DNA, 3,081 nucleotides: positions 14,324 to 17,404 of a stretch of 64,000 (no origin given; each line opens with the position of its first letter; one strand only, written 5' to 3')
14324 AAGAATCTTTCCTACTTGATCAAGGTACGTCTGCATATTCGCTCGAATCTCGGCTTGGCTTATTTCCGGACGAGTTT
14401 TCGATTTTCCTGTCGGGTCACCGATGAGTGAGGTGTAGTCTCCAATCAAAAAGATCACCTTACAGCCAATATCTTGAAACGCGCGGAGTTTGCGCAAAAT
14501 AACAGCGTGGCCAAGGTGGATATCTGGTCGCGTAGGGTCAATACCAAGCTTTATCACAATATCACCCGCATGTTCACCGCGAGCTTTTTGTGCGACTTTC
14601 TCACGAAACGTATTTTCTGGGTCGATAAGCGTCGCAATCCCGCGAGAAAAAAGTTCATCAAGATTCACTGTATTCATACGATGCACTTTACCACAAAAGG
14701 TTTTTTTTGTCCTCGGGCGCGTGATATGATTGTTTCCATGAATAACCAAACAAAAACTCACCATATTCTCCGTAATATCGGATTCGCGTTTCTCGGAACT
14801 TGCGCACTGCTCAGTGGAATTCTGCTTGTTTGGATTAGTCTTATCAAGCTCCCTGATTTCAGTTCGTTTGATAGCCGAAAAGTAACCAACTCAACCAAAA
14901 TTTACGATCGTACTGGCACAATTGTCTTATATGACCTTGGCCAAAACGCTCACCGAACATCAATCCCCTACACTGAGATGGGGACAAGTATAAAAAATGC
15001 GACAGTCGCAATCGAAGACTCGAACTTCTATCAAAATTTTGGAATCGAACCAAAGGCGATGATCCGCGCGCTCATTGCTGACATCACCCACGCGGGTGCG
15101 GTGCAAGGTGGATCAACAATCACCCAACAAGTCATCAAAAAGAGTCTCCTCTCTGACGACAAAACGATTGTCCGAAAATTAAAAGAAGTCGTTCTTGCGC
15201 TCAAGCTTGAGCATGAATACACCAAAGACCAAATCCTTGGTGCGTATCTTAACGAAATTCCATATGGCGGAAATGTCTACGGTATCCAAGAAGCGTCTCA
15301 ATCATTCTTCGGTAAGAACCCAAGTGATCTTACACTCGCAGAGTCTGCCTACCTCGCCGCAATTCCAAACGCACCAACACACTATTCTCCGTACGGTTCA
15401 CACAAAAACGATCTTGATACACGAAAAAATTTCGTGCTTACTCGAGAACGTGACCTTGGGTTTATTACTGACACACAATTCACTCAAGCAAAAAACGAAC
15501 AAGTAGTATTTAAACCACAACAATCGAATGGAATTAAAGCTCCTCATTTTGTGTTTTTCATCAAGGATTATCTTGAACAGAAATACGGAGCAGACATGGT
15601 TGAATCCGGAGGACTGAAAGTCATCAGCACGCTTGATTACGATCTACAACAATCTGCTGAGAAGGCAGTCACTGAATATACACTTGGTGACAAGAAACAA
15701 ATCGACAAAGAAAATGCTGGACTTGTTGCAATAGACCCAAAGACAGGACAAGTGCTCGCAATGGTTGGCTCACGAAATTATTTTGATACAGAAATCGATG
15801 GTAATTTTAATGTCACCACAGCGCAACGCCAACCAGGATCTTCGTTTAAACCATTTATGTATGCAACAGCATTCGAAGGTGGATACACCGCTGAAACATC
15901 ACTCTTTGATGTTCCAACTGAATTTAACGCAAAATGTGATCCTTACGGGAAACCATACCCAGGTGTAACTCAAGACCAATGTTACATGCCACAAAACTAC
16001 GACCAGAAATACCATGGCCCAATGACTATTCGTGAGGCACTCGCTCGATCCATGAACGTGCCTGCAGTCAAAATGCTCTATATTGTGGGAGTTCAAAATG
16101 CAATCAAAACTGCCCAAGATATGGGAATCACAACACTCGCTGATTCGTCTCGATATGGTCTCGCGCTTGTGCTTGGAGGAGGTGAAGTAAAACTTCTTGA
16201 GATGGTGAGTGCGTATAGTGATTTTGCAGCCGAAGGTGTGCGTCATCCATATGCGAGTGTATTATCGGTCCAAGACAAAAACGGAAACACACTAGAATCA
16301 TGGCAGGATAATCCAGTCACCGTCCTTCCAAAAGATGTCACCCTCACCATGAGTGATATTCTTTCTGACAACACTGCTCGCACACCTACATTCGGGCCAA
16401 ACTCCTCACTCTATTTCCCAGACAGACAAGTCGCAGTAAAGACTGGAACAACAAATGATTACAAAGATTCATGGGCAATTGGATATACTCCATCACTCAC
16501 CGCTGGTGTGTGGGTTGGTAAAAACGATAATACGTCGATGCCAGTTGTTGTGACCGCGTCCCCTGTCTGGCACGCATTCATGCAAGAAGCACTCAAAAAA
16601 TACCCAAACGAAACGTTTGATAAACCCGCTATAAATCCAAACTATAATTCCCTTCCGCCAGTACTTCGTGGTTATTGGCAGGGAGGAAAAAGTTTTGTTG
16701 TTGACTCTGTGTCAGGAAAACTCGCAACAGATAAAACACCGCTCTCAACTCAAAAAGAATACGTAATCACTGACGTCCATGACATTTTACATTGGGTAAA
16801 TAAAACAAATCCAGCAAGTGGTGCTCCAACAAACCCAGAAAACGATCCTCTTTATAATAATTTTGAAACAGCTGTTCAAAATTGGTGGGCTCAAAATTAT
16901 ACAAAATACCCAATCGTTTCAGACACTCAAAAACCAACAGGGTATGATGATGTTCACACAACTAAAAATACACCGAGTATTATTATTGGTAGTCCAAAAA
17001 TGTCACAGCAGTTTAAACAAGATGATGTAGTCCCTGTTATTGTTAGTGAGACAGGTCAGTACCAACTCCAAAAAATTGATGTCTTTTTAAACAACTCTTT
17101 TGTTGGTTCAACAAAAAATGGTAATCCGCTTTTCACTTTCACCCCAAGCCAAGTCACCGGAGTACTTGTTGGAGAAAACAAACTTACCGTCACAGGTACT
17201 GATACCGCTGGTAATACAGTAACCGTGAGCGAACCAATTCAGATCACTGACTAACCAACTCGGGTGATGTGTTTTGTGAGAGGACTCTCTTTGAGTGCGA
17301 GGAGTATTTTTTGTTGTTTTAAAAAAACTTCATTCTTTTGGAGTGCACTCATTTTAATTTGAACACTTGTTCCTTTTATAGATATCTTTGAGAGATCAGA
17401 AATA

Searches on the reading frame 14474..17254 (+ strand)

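Call 90: search_protein_families(library=pfam, proteins=[window:14474-17254:+], max_evalue=0.00001)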
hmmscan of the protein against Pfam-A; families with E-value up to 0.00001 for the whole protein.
window:14474-17254:+ (926 aa): 2 families
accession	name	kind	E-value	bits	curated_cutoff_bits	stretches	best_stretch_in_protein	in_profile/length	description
PF00912.28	Transgly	-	1.8e-58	197.3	27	1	153-324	6-176/178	Transglycosylase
PF00905.27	Transpeptidase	-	2.8e-20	73.1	22.1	1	417-680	3-272/299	Penicillin binding protein transpeptidase domain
